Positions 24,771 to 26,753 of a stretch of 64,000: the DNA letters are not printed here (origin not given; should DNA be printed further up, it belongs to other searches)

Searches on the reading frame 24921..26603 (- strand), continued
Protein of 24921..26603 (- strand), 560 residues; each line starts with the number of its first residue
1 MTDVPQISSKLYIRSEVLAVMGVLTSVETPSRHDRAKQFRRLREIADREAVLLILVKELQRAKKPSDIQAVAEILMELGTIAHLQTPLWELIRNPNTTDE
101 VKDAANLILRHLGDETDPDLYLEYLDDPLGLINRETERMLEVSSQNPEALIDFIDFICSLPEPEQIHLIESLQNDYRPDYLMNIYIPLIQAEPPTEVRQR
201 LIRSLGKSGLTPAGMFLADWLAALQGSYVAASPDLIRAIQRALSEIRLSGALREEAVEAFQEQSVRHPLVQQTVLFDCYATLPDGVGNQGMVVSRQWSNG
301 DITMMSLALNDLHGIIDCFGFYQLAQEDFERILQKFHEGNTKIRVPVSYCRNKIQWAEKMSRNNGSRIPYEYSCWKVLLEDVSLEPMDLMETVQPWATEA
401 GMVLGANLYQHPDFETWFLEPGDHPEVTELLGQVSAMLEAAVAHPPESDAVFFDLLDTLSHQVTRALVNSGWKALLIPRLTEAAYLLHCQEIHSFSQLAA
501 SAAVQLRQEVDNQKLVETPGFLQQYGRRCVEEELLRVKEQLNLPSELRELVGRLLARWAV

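Call 36: search_protein_representatives(alignment_id=A1)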
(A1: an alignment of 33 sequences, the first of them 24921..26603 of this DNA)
Query: 33 sequences, 565 profile positions. Proteins with E-value up to 0.001 (for the whole library): 785; up to 1e-10: 410; up to 1e-30: 132. The best 150 are listed.
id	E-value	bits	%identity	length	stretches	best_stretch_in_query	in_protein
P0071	4.7e-242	821.1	-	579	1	4-564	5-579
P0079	3.1e-227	772.2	-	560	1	5-563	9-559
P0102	1.2e-209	714.1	-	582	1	1-564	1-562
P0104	1.2e-196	671.2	-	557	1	3-564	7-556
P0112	1.8e-194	664.0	-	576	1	3-563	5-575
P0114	7.6e-194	661.9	-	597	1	9-556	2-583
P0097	1.6e-190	651.0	-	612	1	9-562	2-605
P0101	8.3e-184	628.8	-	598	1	19-562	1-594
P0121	2.7e-179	613.9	-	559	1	6-564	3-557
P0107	3.1e-175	600.5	-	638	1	8-564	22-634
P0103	1.3e-172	591.9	-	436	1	135-563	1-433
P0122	7.7e-171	586.0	-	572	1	4-563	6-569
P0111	7.8e-171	586.0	-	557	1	4-559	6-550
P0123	3.1e-167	574.1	-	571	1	8-550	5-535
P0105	9.8e-166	569.1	-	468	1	92-563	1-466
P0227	4.7e-35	137.7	-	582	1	5-531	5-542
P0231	4.8e-34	134.4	-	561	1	10-507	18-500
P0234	9.1e-33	130.2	-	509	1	36-505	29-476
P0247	2.8e-29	118.6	-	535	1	12-539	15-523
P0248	3.8e-29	118.2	-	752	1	22-514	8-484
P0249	4.0e-29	118.2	-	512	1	14-509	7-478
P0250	9.4e-29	116.9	-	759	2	43-516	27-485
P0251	2.0e-28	115.8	-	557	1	60-540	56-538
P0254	1.0e-27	113.5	-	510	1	32-512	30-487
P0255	1.2e-27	113.3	-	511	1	65-501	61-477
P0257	2.8e-27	112.0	-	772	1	42-490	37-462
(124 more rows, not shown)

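Call 37: list_cluster_members(proteins=[P0248, P0250, P0257, P0254, P0255, P0249, P0247, P0251, P0234, P0231])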
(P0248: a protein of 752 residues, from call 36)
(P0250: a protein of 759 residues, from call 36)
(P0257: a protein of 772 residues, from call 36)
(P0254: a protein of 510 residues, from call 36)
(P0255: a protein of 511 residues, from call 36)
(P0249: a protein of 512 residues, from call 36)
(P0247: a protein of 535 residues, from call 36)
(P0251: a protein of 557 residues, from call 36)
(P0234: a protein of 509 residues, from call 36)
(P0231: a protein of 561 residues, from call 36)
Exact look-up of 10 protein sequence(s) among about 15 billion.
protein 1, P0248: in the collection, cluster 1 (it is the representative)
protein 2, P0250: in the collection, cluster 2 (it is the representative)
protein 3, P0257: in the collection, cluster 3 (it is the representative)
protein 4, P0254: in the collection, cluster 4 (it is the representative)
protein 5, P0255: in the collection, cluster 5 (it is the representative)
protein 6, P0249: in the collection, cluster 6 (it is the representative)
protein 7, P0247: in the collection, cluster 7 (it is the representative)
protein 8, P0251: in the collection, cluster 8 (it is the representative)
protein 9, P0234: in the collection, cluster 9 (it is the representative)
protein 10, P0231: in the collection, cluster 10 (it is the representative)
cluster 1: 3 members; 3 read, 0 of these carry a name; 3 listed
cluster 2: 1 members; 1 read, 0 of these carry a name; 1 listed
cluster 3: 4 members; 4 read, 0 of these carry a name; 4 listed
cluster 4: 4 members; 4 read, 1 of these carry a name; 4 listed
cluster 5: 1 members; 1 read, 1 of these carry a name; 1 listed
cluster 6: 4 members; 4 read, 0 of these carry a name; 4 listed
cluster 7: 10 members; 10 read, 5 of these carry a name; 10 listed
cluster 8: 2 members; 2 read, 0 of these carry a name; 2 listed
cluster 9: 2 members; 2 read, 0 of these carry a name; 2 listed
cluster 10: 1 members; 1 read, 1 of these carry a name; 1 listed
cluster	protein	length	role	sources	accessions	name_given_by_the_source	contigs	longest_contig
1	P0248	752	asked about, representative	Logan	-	-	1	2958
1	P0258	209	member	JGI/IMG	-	-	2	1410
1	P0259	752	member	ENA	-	-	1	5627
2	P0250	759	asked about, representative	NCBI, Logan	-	-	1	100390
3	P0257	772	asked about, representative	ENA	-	-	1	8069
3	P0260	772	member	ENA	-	-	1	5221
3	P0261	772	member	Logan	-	-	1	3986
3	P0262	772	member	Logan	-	-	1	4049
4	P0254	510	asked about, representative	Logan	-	-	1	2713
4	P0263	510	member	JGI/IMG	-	hypothetical protein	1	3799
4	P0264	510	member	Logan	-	-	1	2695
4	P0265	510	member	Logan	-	-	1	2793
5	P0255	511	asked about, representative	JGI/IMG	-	HEAT repeat protein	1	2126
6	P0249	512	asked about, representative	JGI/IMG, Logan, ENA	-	-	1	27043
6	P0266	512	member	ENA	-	-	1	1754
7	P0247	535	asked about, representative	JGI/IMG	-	-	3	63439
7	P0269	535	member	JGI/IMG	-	hypothetical protein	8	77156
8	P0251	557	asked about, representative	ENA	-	-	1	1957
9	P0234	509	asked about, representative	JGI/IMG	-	-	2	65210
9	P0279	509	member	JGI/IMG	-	-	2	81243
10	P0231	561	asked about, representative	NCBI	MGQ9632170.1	MAG: HEAT repeat domain-containing protein [bacterium]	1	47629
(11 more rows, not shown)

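Call 38: search_protein_families(library=pfam, proteins=[P0248, P0250, P0257, P0254, P0255, P0249, P0247, P0251, P0234, P0231], max_evalue=0.01)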
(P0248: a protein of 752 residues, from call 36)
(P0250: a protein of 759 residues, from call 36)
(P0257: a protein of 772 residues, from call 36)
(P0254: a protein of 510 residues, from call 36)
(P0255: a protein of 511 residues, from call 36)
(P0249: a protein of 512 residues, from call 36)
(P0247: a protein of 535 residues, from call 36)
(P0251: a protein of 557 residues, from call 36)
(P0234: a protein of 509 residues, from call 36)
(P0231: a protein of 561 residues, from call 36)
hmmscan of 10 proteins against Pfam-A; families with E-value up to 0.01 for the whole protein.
P0248 (752 aa): 1 family
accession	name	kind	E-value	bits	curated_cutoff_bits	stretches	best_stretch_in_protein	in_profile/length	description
PF13646.12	HEAT_2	-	0.00033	21.3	27.7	0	45-114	7-75/88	HEAT repeats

P0250 (759 aa): 3 families
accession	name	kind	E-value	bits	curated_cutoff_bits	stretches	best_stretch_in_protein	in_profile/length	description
PF00382.24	TFIIB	-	0.0011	19.4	23.6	1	686-734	43-91/92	Transcription factor TFIIB repeat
PF19935.4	DUF6398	-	0.0071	17.1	27.2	0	652-740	5-99/106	Domain of unknown function (DUF6398)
PF13646.12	HEAT_2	-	0.0079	16.9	27.7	0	46-118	10-81/88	HEAT repeats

P0257 (772 aa): 1 family
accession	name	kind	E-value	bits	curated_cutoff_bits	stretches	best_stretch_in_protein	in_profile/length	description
PF13646.12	HEAT_2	-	2.3e-10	41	27.7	2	144-224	4-84/88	HEAT repeats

P0254 (510 aa): 1 family
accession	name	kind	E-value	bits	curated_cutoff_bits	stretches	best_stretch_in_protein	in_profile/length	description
PF13646.12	HEAT_2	-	3.2e-09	37.4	27.7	1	38-96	21-80/88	HEAT repeats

P0255 (511 aa): 3 families
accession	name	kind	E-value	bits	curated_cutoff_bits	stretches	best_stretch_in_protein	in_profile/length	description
PF13646.12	HEAT_2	-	6.7e-11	42.8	27.7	2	147-229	3-86/88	HEAT repeats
PF13513.12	HEAT_EZ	-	5.6e-05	24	27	1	36-74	16-54/55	HEAT-like repeat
PF02985.28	HEAT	-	0.0081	16.8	23.5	0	49-75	1-27/31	HEAT repeat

P0249 (512 aa): 1 family
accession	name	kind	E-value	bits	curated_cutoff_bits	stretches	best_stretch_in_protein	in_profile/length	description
PF13646.12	HEAT_2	-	7.9e-11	42.5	27.7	1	141-222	3-84/88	HEAT repeats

P0247 (535 aa): 2 families
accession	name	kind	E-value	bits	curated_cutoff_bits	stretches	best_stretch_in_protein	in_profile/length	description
PF13646.12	HEAT_2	-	2.1e-15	57.2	27.7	1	155-239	2-87/88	HEAT repeats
PF03130.22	HEAT_PBS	-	0.0015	19.3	20.9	0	201-224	3-26/27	PBS lyase HEAT-like repeat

P0251 (557 aa): 1 family
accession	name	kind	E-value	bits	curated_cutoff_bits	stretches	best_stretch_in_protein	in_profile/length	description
PF13646.12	HEAT_2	-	7.2e-07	29.9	27.7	1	159-232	15-85/88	HEAT repeats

P0234 (509 aa): 3 families
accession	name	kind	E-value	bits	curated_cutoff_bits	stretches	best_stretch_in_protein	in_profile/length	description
PF13646.12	HEAT_2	-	7e-17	61.9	27.7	2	147-224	10-87/88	HEAT repeats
PF03130.22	HEAT_PBS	-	0.00012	22.7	20.9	0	59-84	2-27/27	PBS lyase HEAT-like repeat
PF00514.29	Arm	-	0.0011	19.4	20.6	0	164-191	8-35/41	Armadillo/beta-catenin-like repeat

P0231 (561 aa): 5 families
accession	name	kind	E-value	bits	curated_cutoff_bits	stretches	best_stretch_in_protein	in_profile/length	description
PF13646.12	HEAT_2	-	3.7e-13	50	27.7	2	157-228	4-77/88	HEAT repeats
PF03130.22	HEAT_PBS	-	1.1e-06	29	20.9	0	201-224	3-26/27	PBS lyase HEAT-like repeat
PF02985.28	HEAT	-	0.00068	20.1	23.5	0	57-81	1-25/31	HEAT repeat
PF13513.12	HEAT_EZ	-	0.0014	19.5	27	0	56-82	28-54/55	HEAT-like repeat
PF25786.1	HEAT_GCN1_C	-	0.0068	16.9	27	0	177-218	23-62/151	GCN1-like, C-terminal HEAT repeats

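Call 39: find_encoding_contigs(protein=P0269, flank=6000, max_places=2)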
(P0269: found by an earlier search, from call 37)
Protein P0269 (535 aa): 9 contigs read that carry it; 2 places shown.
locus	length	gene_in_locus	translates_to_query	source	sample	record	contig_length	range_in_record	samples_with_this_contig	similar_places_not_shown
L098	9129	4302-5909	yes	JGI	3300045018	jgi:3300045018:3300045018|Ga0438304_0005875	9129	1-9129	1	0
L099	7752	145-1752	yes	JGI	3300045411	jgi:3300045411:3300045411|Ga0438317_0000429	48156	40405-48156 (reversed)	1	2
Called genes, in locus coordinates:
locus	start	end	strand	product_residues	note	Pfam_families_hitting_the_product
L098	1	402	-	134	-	?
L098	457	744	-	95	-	PF12441:CopG_antitoxin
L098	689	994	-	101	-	PF04365:BrnT_toxin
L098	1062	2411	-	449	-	PF03747:ADP_ribosyl_GH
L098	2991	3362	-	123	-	-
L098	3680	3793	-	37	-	-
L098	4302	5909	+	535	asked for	PF13646:HEAT_2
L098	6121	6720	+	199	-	PF07638:Sigma70_ECF (faint), PF04542:Sigma70_r2, PF13384:HTH_23 (faint), PF08281:Sigma70_r4_2 (weak)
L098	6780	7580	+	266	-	PF16697:Yop-YscD_cpl, PF00498:FHA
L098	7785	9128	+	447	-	PF07719:TPR_2 (faint), PF13424:TPR_12 (weak), PF13428:TPR_14 (faint), PF13432:TPR_16 (weak), PF00515:TPR_1 (weak), PF13414:TPR_11 (weak), PF25068:ARM_TT21_4th (weak), PF13485:Peptidase_MA_2, +2 more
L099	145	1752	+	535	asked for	PF13646:HEAT_2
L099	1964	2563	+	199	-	PF07638:Sigma70_ECF (faint), PF04542:Sigma70_r2, PF13384:HTH_23 (faint), PF08281:Sigma70_r4_2 (weak)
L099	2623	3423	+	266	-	PF16697:Yop-YscD_cpl, PF00498:FHA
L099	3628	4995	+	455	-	PF07719:TPR_2 (faint), PF13424:TPR_12 (weak), PF13428:TPR_14 (faint), PF13432:TPR_16 (weak), PF14559:TPR_19 (faint), PF00515:TPR_1 (weak), PF13414:TPR_11 (weak), PF13485:Peptidase_MA_2, +1 more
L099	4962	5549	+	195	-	PF02674:Colicin_V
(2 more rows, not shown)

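Call 50: search_protein_families(library=padloc, proteins=[window:24921-26603:-, L005:7699-8001:+], max_evalue=1)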
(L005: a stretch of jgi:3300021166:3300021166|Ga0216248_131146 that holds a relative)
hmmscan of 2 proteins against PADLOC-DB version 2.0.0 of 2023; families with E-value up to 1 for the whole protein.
window:24921-26603:- (560 aa): 0 families

L005:7699-8001:+ (100 aa): 0 families

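Call 59: find_encoding_contigs(protein=P0231, flank=6000, max_places=1)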
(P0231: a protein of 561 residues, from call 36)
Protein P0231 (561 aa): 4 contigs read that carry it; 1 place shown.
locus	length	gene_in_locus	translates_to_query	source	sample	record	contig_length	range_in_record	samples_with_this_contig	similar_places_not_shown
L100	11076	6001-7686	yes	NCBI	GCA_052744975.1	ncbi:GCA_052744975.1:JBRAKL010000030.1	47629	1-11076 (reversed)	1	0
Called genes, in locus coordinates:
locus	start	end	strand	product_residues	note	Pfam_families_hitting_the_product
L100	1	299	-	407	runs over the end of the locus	PF05810:NinF, PF00291:PALP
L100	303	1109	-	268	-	PF00899:ThiF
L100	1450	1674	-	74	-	-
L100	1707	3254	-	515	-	PF05362:Lon_C (weak), PF13541:ChlI, PF01078:Mg_chelatase, PF07728:AAA_5 (weak), PF00493:MCM (weak), PF13335:Mg_chelatase_C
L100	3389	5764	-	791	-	PF02518:HATPase_c, PF00204:DNA_gyraseB, PF01751:Toprim, PF21249:GyrB_hook (weak), PF00986:DNA_gyraseB_C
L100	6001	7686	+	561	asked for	PF03130:HEAT_PBS (faint), PF13646:HEAT_2 (weak)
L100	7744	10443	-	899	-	PF00656:Peptidase_C14, PF08308:PEGA, PF22820:TcaA_3rd_4th (faint), PF13620:CarboxypepD_reg (faint), PF08308:PEGA, PF03781:FGE-sulfatase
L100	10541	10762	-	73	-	PF10049:DUF2283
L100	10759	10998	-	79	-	-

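Call 60: find_encoding_contigs(protein=P0279, flank=6000, max_places=1)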
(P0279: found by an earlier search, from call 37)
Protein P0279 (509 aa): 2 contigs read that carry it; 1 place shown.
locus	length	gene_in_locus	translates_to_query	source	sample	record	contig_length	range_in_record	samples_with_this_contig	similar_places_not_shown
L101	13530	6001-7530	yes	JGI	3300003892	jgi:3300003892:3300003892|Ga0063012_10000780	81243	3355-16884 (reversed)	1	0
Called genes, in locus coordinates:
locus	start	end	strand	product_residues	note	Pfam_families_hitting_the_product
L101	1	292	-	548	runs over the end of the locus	-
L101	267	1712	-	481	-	PF00206:Lyase_1, PF14698:ASL_C2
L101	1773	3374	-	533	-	-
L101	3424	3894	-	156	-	-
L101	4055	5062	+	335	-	PF13513:HEAT_EZ (faint), PF00514:Arm (faint), PF02985:HEAT (faint), PF13646:HEAT_2 (weak), PF03130:HEAT_PBS (faint), PF13646:HEAT_2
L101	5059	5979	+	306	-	PF03547:Mem_trans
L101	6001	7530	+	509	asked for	PF13646:HEAT_2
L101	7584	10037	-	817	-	PF08487:VIT, PF13757:VIT_2 (faint), PF00092:VWA, PF05762:VWA_CoxE (weak), PF13519:VWA_2, PF13768:VWA_3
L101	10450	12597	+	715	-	PF13328:HD_4, PF01966:HD, PF04607:RelA_SpoT, PF02824:TGS, PF19296:RelA_AH, PF28438:RelA_RIS, PF01842:ACT (faint), PF13291:ACT_4, +1 more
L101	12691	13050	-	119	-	PF00515:TPR_1 (weak), PF07719:TPR_2 (weak)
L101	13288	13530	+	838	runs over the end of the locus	PF02861:Clp_N, PF23569:NBD_SMAX1, PF00004:AAA, PF17871:AAA_lid_9, PF00158:Sigma54_activat (weak), PF07724:AAA_2, PF07728:AAA_5, PF10431:ClpB_D2-small, +8 more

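Call 61: find_encoding_contigs(protein=P0227, flank=6000, max_places=1)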
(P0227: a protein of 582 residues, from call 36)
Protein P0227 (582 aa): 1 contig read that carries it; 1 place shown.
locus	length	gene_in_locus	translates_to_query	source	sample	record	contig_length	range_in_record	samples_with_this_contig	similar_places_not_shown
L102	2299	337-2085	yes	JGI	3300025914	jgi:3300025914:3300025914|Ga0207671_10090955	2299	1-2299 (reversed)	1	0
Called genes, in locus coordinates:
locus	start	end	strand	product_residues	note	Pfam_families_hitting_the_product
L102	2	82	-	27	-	?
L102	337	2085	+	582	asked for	-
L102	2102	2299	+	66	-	?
